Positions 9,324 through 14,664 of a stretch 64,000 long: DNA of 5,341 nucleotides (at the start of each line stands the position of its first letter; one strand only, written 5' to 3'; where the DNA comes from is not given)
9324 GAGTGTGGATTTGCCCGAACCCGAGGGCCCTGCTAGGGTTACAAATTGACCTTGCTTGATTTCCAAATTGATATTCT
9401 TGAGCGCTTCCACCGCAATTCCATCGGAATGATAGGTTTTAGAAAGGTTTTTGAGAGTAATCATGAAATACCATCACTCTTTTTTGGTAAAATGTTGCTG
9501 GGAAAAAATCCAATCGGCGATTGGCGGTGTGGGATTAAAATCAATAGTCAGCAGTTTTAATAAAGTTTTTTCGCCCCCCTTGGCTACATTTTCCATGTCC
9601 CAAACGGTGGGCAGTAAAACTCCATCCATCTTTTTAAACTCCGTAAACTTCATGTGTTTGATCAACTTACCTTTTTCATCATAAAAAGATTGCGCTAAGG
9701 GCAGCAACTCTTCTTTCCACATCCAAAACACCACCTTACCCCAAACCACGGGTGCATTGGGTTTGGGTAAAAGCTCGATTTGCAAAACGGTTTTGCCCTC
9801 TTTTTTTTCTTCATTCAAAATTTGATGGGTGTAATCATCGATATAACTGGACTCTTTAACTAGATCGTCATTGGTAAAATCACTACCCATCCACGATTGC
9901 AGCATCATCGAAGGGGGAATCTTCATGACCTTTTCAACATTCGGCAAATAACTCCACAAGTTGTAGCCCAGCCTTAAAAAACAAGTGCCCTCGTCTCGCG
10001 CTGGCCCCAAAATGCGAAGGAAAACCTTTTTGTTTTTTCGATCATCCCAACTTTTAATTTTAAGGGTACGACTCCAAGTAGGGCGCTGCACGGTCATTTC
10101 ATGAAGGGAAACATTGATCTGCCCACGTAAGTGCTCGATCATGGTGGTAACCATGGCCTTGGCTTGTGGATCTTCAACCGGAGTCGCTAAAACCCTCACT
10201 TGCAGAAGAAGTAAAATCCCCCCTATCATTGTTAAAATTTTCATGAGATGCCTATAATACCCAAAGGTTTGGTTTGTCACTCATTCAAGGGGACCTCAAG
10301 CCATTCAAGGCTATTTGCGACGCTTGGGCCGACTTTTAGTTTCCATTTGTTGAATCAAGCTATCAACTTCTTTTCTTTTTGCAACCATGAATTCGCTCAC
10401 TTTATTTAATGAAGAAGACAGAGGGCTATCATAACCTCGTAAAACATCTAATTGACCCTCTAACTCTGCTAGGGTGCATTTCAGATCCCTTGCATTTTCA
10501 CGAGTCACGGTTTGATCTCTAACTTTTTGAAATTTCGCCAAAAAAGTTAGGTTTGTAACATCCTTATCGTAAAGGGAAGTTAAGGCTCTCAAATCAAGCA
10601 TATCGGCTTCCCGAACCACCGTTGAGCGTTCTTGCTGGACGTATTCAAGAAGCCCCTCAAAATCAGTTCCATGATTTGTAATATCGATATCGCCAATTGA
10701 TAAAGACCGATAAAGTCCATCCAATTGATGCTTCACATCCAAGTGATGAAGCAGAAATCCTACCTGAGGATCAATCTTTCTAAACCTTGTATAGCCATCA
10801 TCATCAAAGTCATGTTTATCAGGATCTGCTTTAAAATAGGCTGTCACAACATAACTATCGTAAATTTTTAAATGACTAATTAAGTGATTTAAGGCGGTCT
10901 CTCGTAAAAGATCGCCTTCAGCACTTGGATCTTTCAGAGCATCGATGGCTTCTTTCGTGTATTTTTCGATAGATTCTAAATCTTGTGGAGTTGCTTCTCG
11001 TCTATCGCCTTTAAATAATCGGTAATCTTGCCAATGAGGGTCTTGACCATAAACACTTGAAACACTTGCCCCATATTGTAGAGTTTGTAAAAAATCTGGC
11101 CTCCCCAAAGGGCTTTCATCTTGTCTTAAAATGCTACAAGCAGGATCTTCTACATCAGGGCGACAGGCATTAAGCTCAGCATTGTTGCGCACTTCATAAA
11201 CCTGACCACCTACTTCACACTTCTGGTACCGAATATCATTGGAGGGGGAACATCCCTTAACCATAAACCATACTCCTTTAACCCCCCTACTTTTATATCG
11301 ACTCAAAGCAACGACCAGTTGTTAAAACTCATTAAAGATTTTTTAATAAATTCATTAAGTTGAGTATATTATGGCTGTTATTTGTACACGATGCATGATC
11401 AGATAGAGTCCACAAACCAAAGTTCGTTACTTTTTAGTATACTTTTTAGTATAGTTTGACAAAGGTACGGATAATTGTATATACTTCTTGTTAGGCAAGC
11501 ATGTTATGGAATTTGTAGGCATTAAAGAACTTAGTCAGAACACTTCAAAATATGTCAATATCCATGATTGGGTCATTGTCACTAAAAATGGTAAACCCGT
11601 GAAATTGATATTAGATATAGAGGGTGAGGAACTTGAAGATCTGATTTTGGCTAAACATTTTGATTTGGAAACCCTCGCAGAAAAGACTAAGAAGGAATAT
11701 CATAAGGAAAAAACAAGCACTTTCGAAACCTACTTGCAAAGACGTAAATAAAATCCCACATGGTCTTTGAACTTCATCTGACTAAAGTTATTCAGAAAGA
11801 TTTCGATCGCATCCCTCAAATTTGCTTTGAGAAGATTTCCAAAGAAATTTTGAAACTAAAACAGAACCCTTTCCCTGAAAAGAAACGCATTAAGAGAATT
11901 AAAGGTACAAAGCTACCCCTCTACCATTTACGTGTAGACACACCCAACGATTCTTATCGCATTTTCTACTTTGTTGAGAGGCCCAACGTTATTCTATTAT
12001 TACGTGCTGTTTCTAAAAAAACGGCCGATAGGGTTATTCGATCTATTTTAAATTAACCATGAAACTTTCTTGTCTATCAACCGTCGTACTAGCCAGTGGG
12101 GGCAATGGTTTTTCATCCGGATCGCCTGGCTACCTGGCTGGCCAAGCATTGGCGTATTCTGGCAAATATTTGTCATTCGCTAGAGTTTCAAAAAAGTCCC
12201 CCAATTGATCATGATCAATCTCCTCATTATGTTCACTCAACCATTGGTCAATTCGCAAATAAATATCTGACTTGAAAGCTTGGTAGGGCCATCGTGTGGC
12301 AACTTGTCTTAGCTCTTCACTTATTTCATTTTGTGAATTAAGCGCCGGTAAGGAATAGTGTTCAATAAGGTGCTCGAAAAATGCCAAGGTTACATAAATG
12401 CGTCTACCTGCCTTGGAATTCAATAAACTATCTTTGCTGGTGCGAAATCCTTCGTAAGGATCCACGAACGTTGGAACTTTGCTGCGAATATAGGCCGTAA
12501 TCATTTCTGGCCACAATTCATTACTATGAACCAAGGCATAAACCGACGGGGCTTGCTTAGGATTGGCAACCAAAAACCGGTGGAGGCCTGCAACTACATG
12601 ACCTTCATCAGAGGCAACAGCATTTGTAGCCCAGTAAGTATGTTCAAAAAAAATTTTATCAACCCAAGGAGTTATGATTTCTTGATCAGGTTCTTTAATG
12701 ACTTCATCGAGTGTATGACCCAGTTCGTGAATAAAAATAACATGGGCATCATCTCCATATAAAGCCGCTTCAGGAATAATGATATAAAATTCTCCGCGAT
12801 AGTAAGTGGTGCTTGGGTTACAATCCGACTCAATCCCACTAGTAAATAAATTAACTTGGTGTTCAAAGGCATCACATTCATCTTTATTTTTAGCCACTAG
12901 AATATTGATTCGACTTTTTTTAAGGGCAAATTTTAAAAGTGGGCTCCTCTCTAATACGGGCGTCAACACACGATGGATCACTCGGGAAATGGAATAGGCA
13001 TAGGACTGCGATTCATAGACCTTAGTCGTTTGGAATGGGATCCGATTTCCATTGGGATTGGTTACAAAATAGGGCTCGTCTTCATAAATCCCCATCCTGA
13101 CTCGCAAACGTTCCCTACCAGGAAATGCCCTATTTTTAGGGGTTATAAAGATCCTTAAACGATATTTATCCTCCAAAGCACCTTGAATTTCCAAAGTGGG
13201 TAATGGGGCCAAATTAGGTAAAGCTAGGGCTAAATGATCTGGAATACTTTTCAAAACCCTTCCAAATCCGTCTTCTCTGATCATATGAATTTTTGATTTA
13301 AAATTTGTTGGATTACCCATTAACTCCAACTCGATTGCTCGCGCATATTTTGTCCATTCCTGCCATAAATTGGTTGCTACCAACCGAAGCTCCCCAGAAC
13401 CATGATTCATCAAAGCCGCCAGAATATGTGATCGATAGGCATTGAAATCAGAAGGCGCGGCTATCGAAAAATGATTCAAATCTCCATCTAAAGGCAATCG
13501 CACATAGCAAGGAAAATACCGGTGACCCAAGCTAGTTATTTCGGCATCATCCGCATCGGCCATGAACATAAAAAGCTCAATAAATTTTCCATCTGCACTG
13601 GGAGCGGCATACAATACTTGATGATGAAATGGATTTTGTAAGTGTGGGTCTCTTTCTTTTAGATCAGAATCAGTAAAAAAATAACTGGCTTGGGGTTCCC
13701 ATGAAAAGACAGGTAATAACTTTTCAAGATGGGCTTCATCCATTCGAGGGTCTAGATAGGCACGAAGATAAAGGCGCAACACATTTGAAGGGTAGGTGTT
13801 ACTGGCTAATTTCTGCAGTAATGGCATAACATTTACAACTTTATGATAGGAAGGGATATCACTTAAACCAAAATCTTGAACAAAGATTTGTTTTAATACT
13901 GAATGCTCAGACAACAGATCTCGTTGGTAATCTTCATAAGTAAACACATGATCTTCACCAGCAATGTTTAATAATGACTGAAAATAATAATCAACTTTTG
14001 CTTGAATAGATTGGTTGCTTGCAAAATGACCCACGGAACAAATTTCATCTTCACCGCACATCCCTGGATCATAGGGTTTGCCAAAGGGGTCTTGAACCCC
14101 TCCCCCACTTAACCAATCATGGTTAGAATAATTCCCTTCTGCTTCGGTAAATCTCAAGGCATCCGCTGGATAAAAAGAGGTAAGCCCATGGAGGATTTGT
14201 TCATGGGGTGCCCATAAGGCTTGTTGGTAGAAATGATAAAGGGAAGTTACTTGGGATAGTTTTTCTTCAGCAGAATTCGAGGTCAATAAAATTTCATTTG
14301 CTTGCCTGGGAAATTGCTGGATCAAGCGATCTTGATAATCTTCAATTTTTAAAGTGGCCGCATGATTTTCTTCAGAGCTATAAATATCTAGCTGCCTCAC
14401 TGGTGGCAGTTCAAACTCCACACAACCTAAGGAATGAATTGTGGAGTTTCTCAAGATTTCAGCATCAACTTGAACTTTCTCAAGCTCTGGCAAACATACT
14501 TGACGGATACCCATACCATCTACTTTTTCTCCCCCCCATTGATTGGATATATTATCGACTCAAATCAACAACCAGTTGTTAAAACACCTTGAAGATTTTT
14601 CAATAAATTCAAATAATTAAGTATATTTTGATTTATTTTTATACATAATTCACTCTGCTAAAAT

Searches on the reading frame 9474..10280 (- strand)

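Call 50: search_protein_families(library=pfam, proteins=[window:9474-10280:-], max_evalue=0.01)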
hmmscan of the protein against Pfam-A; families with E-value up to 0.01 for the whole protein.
window:9474-10280:- (268 aa): 2 families
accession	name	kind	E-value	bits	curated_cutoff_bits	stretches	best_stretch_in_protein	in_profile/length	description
PF17131.11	LolA_like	-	1.3e-51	175.4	30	1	83-264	2-182/184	Outer membrane lipoprotein-sorting protein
PF07044.18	DUF1329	-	0.00018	21.4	23.1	0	163-218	262-316/368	Protein of unknown function (DUF1329)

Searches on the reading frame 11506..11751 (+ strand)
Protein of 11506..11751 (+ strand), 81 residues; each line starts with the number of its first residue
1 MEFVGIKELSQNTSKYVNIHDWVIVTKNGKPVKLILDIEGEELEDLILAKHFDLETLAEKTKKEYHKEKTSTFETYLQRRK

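Call 49: search_protein_families(library=padloc, proteins=[window:11506-11751:+], max_evalue=10)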
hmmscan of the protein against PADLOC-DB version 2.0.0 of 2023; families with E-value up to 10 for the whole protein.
window:11506-11751:+ (81 aa): 0 families

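Call 50: search_protein_families(library=pfam, proteins=[window:11506-11751:+], max_evalue=0.01)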
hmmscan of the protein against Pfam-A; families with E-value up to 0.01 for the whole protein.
window:11506-11751:+ (81 aa): 1 family
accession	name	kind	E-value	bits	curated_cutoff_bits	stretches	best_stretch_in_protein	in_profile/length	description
PF02604.26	PhdYeFM_antitox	-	0.0013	18.9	29.8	1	1-39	1-43/74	Antitoxin Phd_YefM, type II toxin-antitoxin system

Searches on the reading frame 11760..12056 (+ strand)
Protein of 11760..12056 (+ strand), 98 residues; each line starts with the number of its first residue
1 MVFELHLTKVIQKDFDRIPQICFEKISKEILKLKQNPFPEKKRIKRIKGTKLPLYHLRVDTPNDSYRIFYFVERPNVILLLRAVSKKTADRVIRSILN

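Call 49: search_protein_families(library=padloc, proteins=[window:11760-12056:+], max_evalue=10)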
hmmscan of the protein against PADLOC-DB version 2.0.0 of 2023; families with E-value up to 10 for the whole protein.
window:11760-12056:+ (98 aa): 2 families
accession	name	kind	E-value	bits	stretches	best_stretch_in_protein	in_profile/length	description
PDLC03886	NsnC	-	0.00059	17.3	1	23-90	208-273/293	-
PDLC03475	REase_II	-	0.02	12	1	4-57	226-278/336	Type II restriction enzyme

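Call 50: search_protein_families(library=pfam, proteins=[window:11760-12056:+], max_evalue=0.01)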
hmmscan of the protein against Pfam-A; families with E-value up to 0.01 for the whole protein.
window:11760-12056:+ (98 aa): 2 families
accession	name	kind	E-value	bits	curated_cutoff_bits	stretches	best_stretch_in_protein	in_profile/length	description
PF05973.20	Gp49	-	6.6e-07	29.7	23.9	1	13-89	1-75/90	Phage derived protein Gp49-like (DUF891)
PF05016.21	ParE_toxin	-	0.0006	20.8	23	1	7-82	3-81/89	ParE toxin of type II toxin-antitoxin system, parDE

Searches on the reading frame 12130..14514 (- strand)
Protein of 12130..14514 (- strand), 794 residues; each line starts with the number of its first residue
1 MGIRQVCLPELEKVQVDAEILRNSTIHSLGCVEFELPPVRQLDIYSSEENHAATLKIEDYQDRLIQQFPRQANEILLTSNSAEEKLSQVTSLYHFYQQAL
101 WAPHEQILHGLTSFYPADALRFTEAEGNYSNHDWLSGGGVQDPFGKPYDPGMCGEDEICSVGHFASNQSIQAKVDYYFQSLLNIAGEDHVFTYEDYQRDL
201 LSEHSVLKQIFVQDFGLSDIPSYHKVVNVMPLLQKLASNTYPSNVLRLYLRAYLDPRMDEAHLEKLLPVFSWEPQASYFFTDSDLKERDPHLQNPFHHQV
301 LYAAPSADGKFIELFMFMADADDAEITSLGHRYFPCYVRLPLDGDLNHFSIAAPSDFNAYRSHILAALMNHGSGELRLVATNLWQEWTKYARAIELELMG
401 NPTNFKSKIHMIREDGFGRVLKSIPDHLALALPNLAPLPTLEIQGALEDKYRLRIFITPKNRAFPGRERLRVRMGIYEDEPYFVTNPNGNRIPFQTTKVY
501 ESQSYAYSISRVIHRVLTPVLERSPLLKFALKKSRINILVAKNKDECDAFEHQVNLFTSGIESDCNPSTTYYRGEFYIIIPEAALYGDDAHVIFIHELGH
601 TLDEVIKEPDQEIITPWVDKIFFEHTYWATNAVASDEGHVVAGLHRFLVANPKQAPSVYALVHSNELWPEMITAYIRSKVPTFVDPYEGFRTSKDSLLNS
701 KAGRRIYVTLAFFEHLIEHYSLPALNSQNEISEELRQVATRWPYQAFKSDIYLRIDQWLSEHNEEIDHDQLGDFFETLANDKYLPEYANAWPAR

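Call 3: search_protein_families(library=pfam, proteins=[window:12130-14514:-], max_evalue=0.01)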
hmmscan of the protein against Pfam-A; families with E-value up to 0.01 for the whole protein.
window:12130-14514:- (794 aa): 0 families

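Call 5: search_protein_families(library=padloc, proteins=[window:12130-14514:-], max_evalue=0.01)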
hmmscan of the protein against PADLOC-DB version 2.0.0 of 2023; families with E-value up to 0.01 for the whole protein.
window:12130-14514:- (794 aa): 0 families

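Call 94: search_protein_families(library=pfam, proteins=[window:12130-14514:-], max_evalue=0.01)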
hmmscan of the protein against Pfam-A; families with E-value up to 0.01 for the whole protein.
window:12130-14514:- (794 aa): 0 families
